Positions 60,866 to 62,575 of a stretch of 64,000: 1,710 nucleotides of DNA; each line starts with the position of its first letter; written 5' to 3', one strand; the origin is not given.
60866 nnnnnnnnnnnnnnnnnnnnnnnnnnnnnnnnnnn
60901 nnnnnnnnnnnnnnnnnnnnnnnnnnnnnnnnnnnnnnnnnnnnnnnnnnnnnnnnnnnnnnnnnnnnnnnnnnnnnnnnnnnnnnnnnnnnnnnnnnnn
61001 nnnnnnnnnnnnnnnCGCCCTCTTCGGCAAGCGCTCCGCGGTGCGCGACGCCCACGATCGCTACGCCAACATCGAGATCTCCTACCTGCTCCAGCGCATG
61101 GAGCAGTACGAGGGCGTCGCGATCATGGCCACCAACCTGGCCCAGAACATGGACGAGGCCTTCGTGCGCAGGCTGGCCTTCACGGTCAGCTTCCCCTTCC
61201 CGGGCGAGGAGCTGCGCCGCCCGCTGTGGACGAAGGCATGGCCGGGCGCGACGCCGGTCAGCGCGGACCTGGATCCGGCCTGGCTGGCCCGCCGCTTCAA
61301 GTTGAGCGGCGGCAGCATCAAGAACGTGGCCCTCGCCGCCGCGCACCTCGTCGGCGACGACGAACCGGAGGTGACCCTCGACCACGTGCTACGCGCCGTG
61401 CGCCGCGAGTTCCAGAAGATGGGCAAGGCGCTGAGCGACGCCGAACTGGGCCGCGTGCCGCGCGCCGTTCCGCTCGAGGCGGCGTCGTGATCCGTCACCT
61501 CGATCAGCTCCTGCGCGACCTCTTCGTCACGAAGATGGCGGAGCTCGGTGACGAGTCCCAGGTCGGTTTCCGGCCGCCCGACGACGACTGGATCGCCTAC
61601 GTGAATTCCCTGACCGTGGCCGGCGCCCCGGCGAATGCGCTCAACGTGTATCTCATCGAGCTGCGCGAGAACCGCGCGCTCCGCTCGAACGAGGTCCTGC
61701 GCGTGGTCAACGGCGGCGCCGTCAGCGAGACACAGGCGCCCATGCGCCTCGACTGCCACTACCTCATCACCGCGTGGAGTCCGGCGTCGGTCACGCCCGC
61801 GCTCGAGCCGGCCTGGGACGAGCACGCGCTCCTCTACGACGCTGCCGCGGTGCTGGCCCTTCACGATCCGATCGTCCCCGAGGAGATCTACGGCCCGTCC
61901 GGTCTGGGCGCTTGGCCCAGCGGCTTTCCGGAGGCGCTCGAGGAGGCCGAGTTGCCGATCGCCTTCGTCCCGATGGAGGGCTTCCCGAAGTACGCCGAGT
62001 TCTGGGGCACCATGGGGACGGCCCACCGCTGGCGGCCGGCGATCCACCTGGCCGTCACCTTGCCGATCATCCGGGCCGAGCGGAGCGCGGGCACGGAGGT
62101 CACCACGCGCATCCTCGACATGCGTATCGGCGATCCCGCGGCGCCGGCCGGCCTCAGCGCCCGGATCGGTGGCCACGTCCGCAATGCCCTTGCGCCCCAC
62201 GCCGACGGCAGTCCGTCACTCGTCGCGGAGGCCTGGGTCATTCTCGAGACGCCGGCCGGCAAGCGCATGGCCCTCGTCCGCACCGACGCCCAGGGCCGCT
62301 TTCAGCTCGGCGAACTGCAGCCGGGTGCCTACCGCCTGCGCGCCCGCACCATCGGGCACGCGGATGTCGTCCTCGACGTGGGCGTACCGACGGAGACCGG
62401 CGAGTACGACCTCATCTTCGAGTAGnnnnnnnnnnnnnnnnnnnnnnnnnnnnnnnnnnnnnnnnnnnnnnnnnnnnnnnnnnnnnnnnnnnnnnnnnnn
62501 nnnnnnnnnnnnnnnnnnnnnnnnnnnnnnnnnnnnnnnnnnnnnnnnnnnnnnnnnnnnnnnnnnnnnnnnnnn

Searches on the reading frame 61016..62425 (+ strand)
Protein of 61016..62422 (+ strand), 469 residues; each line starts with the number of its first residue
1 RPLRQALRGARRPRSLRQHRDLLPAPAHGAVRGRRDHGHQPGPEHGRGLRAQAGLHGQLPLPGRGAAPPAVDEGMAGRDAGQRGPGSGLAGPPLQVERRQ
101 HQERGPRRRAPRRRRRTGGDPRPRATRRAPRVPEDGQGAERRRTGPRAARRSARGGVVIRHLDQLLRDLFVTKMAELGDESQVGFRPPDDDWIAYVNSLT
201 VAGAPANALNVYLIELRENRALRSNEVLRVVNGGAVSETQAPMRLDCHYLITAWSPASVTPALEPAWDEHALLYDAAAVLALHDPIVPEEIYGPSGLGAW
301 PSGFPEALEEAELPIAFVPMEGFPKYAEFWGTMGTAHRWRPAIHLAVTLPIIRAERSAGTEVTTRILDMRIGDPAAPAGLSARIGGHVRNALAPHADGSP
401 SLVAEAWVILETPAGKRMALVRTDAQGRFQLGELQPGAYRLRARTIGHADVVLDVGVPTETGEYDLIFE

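Call 26: search_protein_families(library=pfam, max_evalue=0.001, proteins=[window:61016-62422:+])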
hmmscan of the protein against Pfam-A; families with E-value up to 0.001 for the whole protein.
window:61016-62422:+ (469 aa): 2 families
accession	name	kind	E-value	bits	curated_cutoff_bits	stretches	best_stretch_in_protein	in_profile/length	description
PF14065.11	Pvc16_N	-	1.5e-24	87.1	27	1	162-359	2-173/180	Pvc16 N-terminal domain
PF13620.12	CarboxypepD_reg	-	2.7e-07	31.3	32.3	1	402-457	13-69/82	Carboxypeptidase regulatory-like domain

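Call 82: search_protein_families(library=pfam, max_evalue=0.001, proteins=[window:61226-62425:+])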
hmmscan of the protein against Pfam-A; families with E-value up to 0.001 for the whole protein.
window:61226-62425:+ (399 aa): 2 families
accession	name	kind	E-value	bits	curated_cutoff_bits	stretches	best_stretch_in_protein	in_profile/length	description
PF14065.11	Pvc16_N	-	2e-24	86.7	27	1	92-289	2-173/180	Pvc16 N-terminal domain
PF13620.12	CarboxypepD_reg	-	2e-07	31.7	32.3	1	332-387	13-69/82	Carboxypeptidase regulatory-like domain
